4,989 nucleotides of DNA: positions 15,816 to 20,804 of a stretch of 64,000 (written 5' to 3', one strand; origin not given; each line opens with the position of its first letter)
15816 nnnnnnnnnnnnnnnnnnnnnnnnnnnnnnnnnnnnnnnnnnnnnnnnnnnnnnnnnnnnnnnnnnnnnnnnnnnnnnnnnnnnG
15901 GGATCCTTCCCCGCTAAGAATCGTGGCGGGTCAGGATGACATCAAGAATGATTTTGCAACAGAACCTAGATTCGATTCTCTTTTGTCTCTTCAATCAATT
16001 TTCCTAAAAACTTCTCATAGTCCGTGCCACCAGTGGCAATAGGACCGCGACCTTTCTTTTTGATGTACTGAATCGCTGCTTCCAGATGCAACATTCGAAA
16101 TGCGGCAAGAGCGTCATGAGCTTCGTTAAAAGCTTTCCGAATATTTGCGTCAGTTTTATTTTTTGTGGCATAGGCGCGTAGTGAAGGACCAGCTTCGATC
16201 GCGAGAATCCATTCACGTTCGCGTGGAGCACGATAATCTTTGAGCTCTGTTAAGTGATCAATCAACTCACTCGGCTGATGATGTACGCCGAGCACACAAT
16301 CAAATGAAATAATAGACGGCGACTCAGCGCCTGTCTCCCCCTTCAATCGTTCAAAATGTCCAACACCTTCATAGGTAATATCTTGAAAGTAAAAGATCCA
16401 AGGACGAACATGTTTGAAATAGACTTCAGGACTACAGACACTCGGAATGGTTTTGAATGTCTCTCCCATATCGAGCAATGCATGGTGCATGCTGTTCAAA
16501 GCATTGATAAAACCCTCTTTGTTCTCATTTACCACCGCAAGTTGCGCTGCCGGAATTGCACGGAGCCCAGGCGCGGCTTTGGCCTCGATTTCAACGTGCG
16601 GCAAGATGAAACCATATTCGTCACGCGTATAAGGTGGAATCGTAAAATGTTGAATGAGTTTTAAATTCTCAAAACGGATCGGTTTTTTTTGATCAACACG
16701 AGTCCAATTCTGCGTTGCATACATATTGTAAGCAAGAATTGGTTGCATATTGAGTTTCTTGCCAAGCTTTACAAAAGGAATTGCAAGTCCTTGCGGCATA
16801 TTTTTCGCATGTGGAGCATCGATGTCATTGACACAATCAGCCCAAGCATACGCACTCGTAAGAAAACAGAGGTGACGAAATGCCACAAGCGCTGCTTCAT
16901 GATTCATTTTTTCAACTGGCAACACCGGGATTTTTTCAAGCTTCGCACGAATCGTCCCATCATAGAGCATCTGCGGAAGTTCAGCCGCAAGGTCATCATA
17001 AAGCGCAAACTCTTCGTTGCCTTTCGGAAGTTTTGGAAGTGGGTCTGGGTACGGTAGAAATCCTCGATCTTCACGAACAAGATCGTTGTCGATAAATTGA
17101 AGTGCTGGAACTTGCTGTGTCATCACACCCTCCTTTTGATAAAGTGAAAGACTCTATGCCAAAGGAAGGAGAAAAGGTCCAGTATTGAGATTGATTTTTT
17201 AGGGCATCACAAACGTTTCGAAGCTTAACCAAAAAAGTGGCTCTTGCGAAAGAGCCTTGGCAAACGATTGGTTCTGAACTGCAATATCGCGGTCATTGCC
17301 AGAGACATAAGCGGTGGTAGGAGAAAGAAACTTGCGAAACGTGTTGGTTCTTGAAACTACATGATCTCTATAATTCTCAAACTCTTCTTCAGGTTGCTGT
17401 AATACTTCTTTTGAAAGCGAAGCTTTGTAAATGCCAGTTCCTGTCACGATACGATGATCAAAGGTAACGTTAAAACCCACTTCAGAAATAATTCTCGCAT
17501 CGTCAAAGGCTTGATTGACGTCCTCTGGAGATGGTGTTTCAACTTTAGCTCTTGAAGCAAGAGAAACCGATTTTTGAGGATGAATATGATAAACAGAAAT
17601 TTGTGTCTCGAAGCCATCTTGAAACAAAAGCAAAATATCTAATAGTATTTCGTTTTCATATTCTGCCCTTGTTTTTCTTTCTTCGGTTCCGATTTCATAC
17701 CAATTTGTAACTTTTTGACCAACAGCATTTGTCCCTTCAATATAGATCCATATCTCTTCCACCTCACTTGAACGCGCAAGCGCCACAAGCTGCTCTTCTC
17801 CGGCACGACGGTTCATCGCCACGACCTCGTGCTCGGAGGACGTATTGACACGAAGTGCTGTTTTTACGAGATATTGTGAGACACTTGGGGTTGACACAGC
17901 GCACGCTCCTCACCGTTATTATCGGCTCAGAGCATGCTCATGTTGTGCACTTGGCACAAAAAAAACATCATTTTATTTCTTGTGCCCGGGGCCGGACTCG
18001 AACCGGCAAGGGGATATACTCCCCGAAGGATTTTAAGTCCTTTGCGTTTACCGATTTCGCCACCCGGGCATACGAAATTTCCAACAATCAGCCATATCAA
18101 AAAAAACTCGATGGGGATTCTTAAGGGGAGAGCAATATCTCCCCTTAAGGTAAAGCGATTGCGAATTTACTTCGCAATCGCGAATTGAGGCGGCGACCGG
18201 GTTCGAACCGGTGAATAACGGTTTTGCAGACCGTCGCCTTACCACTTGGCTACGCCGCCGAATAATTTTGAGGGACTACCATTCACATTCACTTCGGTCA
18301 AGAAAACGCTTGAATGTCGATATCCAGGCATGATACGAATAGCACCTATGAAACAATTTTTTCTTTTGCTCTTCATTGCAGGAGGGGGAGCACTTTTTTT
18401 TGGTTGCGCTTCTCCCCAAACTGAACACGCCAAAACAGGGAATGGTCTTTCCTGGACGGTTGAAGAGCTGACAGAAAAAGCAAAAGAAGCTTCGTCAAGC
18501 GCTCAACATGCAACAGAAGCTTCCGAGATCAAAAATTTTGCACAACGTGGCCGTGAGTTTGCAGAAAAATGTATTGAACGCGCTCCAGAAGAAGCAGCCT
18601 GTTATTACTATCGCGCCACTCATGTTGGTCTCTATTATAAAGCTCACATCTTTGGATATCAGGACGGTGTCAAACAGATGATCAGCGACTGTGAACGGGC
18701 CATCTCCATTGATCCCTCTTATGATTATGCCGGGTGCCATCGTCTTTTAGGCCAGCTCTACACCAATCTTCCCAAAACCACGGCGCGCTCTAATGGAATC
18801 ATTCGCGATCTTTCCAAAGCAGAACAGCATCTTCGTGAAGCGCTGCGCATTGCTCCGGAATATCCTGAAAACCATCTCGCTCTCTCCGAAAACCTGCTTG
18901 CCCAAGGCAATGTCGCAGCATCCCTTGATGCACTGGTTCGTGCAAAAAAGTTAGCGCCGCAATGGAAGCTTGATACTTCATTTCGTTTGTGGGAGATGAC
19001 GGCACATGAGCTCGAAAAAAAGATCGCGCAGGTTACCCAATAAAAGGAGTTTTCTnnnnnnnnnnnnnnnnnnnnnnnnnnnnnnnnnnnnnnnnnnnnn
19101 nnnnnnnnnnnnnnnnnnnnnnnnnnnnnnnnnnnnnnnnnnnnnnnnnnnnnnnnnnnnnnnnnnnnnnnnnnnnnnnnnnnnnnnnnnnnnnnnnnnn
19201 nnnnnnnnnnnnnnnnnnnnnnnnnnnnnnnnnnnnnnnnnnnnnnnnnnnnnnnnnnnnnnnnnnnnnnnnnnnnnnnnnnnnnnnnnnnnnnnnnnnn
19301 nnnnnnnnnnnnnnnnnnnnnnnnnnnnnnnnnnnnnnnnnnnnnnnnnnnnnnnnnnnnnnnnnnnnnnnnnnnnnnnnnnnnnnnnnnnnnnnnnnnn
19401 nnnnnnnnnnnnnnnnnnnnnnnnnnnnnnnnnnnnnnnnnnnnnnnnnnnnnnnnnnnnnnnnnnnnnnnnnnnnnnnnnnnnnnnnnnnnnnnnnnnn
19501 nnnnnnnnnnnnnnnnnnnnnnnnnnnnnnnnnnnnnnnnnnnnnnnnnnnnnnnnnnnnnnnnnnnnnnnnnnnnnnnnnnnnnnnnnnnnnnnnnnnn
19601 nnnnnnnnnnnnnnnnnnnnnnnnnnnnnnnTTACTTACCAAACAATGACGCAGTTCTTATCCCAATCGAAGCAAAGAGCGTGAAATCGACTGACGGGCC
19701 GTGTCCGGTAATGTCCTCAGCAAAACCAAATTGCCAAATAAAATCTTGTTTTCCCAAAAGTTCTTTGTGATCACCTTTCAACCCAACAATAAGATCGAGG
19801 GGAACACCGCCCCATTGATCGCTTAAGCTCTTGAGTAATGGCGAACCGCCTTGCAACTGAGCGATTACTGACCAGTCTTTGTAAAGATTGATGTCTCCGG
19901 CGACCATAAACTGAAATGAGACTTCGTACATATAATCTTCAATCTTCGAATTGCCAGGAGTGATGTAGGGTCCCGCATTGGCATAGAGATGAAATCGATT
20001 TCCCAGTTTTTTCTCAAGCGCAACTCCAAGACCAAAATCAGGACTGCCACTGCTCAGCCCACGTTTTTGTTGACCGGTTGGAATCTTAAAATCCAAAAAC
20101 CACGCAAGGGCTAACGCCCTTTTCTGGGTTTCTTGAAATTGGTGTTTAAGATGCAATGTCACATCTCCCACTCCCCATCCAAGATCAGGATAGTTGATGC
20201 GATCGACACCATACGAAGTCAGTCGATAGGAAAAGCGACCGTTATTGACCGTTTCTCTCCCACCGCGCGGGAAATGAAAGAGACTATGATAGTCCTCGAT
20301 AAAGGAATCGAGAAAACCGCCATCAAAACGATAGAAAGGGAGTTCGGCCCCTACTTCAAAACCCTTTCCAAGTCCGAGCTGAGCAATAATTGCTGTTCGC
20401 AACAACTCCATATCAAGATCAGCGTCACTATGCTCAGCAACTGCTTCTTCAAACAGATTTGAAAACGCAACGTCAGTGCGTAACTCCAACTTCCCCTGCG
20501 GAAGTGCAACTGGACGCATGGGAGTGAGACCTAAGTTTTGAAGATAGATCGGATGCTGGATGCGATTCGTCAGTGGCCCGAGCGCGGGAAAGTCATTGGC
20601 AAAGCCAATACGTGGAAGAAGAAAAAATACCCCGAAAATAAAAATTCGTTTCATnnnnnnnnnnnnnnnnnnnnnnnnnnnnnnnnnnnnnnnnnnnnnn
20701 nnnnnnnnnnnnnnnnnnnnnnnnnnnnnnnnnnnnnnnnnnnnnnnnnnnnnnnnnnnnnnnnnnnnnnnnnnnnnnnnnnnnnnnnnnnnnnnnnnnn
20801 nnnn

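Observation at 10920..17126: Candidate novel peptide-modification (RiPP-like) operon: four tandem peptides, an M50 protease with cNMP-binding domains, an isoprenoid-synthase-like protein, a BNR propeller and a bacterial IDO homolog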

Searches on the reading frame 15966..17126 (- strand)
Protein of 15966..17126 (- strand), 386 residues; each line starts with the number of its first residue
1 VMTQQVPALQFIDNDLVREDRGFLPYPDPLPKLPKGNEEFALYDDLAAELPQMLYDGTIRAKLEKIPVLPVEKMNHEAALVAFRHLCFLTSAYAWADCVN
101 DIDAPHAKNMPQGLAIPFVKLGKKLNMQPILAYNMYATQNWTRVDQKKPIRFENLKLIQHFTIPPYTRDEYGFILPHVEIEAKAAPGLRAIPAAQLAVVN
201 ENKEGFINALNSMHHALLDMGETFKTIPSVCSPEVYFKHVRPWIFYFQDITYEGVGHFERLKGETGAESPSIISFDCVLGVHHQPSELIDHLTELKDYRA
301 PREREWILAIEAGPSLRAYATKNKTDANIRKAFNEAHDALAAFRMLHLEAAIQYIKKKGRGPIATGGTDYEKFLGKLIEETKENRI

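Call 3: search_protein_families(library=pfam, proteins=[window:15966-17126:-], max_evalue=1)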
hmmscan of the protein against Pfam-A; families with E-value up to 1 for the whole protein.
window:15966-17126:- (386 aa): 3 families
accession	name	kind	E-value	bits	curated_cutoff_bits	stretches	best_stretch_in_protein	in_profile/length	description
PF01231.23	IDO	-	4e-58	197.6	26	1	17-356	7-358/412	Indoleamine 2,3-dioxygenase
PF21018.2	BipA_C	-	0.028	14.6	23.8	1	320-357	53-90/110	TypA/BipA C-terminal domain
PF02811.25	PHP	-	0.12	13.2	26.4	1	115-260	43-131/164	PHP domain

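Call 4: search_protein_families(library=ncbifam, proteins=[window:15966-17126:-], max_evalue=1)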
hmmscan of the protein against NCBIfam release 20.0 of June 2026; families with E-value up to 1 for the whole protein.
window:15966-17126:- (386 aa): 0 families

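Call 20: find_homologous_proteins(query=window:15966-17126:-, max_evalue=1e-10)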
Query window:15966-17126:- (386 aa): 86 proteins with E <= 1e-10 among 3771 candidates.
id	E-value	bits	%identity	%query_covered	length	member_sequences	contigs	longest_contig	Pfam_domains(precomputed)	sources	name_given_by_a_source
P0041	1.4e-171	589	67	99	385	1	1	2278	PF01231.24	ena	-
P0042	7.7e-162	557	62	99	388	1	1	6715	PF01231.24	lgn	-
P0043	2.8e-143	495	57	99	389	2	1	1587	PF01231.24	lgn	-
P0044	7.0e-137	474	57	97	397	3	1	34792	PF01231.24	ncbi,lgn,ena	-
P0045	7.6e-136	471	55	99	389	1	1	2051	PF01231.24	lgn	-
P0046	1.7e-135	470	54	98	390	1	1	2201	PF01231.24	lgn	-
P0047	5.9e-135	468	58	96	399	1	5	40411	PF01231.24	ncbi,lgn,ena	ncbi:MAG: hypothetical protein AAB362_00180 [Patescibacteria group bacterium]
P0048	5.9e-134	465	58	96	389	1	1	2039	PF01231.24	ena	-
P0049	2.2e-131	456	54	99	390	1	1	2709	PF01231.24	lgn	-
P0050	1.2e-128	447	51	100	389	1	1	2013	PF01231.24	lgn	-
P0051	2.6e-127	443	52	99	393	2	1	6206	PF01231.24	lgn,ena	-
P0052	6.4e-126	438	51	100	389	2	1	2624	PF01231.24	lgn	-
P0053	7.7e-124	431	52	99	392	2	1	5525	PF01231.24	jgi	-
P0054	4.1e-117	409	50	100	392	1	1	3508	PF01231.24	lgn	-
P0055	7.1e-113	395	48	99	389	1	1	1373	PF01231.24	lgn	-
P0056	1.9e-112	394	49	100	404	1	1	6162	PF01231.24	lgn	-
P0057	8.9e-89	316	43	99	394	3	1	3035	PF01231.24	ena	-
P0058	1.2e-61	227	39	95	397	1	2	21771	PF01231.24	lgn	-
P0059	2.6e-61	226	37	96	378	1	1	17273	PF01231.24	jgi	-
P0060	5.1e-60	221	38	95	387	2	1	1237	PF01231.24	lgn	-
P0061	6.2e-60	221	36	99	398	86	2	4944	PF01231.24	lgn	-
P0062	5.0e-59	218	36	95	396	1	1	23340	PF01231.24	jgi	jgi:indoleamine 2,3-dioxygenase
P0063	7.0e-59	218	35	95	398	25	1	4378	PF01231.24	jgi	jgi:indoleamine 2,3-dioxygenase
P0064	1.2e-58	217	35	95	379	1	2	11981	PF01231.24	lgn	-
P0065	1.3e-58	217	37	97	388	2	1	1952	PF01231.24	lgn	-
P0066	2.2e-58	216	36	96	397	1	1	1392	PF01231.24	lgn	-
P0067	2.1e-57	213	38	96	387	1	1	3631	PF01231.24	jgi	jgi:indoleamine 2,3-dioxygenase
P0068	3.6e-57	212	36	96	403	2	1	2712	PF01231.24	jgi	-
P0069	4.3e-57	212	36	99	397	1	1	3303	PF01231.24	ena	-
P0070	2.2e-56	209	34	98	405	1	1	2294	PF01231.24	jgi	jgi:indoleamine 2,3-dioxygenase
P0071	2.6e-56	209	36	95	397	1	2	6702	PF08933.17,PF01231.24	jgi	jgi:indoleamine 2,3-dioxygenase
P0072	2.8e-56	209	34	95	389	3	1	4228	PF01231.24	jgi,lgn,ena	-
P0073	3.5e-56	209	35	100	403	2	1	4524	PF01231.24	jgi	jgi:indoleamine 2,3-dioxygenase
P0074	1.0e-55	207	35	94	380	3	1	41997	PF01231.24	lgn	-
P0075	2.7e-55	206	34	94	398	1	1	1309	PF01231.24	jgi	-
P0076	5.0e-55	205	37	96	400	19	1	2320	PF01231.24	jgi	-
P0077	6.4e-55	205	36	95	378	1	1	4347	PF01231.24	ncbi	-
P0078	4.6e-54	202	34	95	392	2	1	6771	PF01231.24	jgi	jgi:indoleamine 2,3-dioxygenase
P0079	5.4e-54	202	37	95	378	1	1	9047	PF01231.24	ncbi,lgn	-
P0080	6.5e-54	201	34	96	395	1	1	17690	PF08933.17,PF01231.24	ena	-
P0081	9.4e-54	201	34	95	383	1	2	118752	PF01231.24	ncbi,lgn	-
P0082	1.3e-53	200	35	95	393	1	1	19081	PF01231.24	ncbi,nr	ncbi:MAG: hypothetical protein HY900_04845 [Deltaproteobacteria bacterium]|nr:hypothetical protein [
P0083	1.8e-53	200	36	96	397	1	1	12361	PF01231.24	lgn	-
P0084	2.0e-53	200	35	95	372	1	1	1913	PF01231.24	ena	-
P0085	1.1e-52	197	33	96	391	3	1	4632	PF01231.24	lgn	-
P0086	7.4e-52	194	33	96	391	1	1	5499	PF01231.24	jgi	jgi:indoleamine 2,3-dioxygenase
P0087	1.9e-51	193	34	94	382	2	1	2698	PF01231.24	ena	-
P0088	2.4e-51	193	34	96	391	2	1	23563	PF08933.17,PF01231.24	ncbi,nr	ncbi:MAG: hypothetical protein KatS3mg020_1106 [Fimbriimonadales bacterium]|nr:MAG: hypothetical pro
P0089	3.2e-51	192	37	78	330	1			PF01231.24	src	-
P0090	4.2e-51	192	35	96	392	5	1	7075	PF08933.17,PF01231.24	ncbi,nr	ncbi:MAG: indoleamine 2,3-dioxygenase [Fimbriimonadales bacterium]|nr:indoleamine 2,3-dioxygenase [F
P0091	6.5e-51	191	33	95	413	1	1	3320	PF01231.24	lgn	-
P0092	6.7e-51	191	34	94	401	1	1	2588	PF01231.24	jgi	jgi:indoleamine 2,3-dioxygenase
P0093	8.8e-51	191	34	96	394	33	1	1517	PF01231.24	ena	-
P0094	3.5e-50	189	34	96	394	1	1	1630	PF01231.24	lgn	-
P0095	6.4e-50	188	33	100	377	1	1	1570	PF01231.24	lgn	-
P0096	6.8e-50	188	34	95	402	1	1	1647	PF01231.24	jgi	jgi:indoleamine 2,3-dioxygenase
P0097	8.6e-50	188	34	96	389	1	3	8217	PF01231.24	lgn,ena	-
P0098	1.7e-49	187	35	96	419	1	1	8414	PF01231.24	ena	-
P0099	2.1e-49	186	35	94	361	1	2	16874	PF01231.24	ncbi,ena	ncbi:MAG: hypothetical protein V3T17_14215 [Pseudomonadales bacterium]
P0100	2.7e-49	186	34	96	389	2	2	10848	PF01231.24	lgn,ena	-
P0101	3.0e-49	186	32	100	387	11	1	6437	PF01231.24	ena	-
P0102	3.0e-49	186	32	96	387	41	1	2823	PF01231.24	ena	-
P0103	4.6e-49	185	33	96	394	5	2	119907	PF01231.24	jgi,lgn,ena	-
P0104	4.9e-49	185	34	95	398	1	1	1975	PF01231.24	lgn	-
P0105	5.6e-49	185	34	94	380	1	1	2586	PF01231.24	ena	-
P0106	8.7e-49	184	34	94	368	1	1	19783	PF01231.24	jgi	jgi:indoleamine 2,3-dioxygenase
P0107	1.0e-48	184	33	96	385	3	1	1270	PF01231.24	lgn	-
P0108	9.7e-48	181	34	94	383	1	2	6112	PF01231.24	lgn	-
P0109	1.2e-47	181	34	95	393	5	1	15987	PF01231.24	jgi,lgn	jgi:indoleamine 2,3-dioxygenase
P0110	2.1e-47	180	33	97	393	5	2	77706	PF01231.24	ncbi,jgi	jgi:indoleamine 2,3-dioxygenase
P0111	2.1e-47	180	31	97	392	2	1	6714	PF01231.24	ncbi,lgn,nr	ncbi:MAG TPA: hypothetical protein VFE47_31780 [Tepidisphaeraceae bacterium]|nr:hypothetical protein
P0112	1.0e-46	178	33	95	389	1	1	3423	PF01231.24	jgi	-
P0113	1.0e-45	174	31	94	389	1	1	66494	PF01231.24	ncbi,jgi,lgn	-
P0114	3.7e-45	172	34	95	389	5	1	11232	PF01231.24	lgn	-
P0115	4.0e-45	172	34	94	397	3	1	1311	PF01231.24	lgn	-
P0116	4.9e-43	165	30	96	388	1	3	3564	PF01231.24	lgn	-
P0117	3.6e-42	163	30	95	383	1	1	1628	PF01231.24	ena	-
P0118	6.7e-39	152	31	96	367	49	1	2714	PF01231.24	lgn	-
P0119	8.3e-38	148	33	80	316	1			PF01231.24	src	-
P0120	2.0e-33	134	30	97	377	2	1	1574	PF01231.24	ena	-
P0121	1.2e-32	131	30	97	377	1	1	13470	PF01231.24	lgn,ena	-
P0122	2.1e-32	130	30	98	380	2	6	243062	PF01231.24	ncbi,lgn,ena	-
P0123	1.2e-27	115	28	95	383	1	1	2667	PF01231.24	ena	-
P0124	9.3e-23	99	36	53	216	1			PF01231.24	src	-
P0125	1.4e-19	88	25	78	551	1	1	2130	PF01231.24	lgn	-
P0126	4.4e-11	60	28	83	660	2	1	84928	PF01231.24,PF00173.34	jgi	-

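Call 21: find_encoding_contigs(protein=P0044, flank=7000, max_places=1)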
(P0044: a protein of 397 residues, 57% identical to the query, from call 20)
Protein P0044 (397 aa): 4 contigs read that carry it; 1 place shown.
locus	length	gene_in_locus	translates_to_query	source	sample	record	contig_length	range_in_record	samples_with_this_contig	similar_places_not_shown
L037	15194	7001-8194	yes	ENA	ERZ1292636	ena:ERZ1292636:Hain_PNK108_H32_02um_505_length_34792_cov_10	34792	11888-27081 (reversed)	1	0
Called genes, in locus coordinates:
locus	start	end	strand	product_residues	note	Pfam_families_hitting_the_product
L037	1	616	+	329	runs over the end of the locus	PF01795:Methyltransf_5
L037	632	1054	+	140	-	-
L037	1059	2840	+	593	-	PF03717:PBP_dimer, PF00905:Transpeptidase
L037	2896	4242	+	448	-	PF08245:Mur_ligase_M, PF02875:Mur_ligase_C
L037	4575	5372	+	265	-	PF01794:Ferric_reduct (weak)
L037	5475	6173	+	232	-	-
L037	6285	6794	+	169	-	PF05055:DUF677 (weak)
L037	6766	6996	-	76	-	-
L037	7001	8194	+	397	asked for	PF01231:IDO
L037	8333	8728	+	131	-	PF02082:Rrf2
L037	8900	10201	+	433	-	PF00266:Aminotran_5, PF01212:Beta_elim_lyase (weak)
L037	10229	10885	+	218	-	PF01592:NifU_N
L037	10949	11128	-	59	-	-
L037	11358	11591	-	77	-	-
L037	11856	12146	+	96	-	PF13459:Fer4_15, PF13370:Fer4_13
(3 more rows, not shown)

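Call 22: find_encoding_contigs(protein=P0047, flank=7000, max_places=1)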
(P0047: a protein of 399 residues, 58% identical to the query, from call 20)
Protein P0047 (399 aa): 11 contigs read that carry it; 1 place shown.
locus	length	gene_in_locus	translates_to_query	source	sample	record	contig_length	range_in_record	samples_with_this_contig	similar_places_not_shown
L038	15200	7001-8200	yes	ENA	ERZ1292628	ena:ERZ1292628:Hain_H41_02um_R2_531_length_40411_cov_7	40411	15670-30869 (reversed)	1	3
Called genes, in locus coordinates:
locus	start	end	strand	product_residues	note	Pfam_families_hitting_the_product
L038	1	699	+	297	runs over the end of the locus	PF01795:Methyltransf_5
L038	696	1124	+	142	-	-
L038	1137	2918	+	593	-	PF03717:PBP_dimer (weak), PF00905:Transpeptidase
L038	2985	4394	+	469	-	PF08245:Mur_ligase_M, PF02875:Mur_ligase_C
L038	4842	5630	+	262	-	-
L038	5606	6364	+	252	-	-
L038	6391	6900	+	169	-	PF05055:DUF677 (weak)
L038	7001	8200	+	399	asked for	PF01231:IDO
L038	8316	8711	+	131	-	PF02082:Rrf2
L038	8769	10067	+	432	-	PF00266:Aminotran_5, PF01212:Beta_elim_lyase (weak)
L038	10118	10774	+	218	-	PF01592:NifU_N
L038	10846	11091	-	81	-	-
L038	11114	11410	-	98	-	-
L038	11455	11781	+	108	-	PF13459:Fer4_15, PF13370:Fer4_13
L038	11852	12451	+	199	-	PF02777:Sod_Fe_C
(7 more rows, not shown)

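Call 23: find_encoding_contigs(protein=P0042, flank=7000, max_places=1)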
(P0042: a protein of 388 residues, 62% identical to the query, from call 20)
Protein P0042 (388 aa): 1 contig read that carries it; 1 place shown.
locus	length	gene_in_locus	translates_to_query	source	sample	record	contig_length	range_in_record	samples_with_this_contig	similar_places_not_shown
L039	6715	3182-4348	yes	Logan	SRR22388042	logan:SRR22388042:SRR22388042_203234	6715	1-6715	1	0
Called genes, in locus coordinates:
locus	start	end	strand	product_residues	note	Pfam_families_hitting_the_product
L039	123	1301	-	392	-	PF17785:PUA_3, PF10672:Methyltrans_SAM, PF05175:MTS, PF03602:Cons_hypoth95, PF13847:Methyltransf_31, PF13649:Methyltransf_25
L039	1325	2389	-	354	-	PF00195:Chal_sti_synt_N, PF08392:FAE1_CUT1_RppA, PF02797:Chal_sti_synt_C, PF08541:ACP_syn_III_C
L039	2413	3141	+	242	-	PF01925:TauE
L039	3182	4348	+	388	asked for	PF01231:IDO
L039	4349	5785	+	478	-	PF07992:Pyr_redox_2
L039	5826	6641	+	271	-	PF00912:Transgly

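Call 38: find_encoding_contigs(protein=P0041, flank=5000, max_places=2)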
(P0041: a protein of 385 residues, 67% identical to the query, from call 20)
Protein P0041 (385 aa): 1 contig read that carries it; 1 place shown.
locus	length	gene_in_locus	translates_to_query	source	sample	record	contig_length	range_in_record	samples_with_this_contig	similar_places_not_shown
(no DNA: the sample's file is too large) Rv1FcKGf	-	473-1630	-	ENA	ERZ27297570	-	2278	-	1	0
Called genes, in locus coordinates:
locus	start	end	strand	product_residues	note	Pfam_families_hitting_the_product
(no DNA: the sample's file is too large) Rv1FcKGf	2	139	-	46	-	?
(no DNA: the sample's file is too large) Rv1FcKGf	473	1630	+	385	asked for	PF01231:IDO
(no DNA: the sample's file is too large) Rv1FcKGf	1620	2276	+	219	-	?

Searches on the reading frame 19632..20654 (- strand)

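Call 37: search_protein_families(library=pfam, proteins=[window:19632-20654:-], max_evalue=0.001)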
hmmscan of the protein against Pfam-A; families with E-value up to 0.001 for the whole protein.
window:19632-20654:- (340 aa): 1 family
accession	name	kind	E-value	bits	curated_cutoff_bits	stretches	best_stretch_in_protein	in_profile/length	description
PF11383.14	DUF3187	-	6.9e-30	104.8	24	1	24-328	22-314/320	Protein of unknown function (DUF3187)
